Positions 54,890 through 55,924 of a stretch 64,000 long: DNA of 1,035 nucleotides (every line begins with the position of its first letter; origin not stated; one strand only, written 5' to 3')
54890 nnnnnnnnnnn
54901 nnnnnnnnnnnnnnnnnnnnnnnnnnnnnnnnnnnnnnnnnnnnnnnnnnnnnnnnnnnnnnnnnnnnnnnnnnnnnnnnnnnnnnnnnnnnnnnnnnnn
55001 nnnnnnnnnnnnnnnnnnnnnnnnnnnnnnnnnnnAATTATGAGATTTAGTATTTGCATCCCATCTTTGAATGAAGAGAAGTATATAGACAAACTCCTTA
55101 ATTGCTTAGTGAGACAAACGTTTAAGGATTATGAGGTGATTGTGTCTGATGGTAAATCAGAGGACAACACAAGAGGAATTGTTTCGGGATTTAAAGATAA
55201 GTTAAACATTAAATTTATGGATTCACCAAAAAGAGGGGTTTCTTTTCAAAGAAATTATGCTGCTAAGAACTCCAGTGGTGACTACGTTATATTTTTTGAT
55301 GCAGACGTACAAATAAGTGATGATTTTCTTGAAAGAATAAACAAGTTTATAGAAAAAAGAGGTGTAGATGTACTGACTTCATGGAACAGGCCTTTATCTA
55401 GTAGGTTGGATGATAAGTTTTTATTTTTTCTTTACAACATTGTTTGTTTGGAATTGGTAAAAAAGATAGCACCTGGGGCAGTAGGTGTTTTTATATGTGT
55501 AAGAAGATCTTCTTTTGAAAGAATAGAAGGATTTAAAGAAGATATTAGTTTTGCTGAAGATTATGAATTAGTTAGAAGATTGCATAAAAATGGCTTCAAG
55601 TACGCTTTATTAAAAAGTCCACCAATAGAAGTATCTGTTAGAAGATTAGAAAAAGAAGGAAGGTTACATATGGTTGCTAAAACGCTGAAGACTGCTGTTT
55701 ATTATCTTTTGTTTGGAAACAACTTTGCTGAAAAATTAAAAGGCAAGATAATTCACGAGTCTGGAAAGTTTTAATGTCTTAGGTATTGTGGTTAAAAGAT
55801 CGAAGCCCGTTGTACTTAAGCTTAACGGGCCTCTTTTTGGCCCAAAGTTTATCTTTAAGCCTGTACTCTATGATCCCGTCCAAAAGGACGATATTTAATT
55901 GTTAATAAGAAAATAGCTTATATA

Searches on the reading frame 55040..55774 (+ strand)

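Call 82: search_protein_families(library=pfam, proteins=[window:55040-55774:+], max_evalue=0.001)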
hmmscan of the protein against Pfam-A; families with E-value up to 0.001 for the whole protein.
window:55040-55774:+ (244 aa): 6 families
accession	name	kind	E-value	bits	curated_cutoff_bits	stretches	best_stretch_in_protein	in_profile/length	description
PF00535.33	Glycos_transf_2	-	1.5e-28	100.3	23.3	1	4-161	1-166/168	Glycosyl transferase family 2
PF13641.12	Glyco_tranf_2_3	-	2.9e-13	50.8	27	1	3-194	3-207/230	Glycosyltransferase like family 2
PF10111.15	Glyco_tranf_2_2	-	4.4e-13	49.8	27.3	1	5-106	4-108/276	Glycosyltransferase like family 2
PF13506.12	Glyco_transf_21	-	3.2e-09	36.9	21.7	1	77-202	28-158/174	Glycosyl transferase family 21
PF13632.12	Glyco_trans_2_3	-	5.1e-08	33.4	27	1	82-193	1-118/198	Glycosyl transferase family group 2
PF13704.12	Glyco_tranf_2_4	-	0.00028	21.8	27.5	1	11-89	2-81/98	Glycosyl transferase family 2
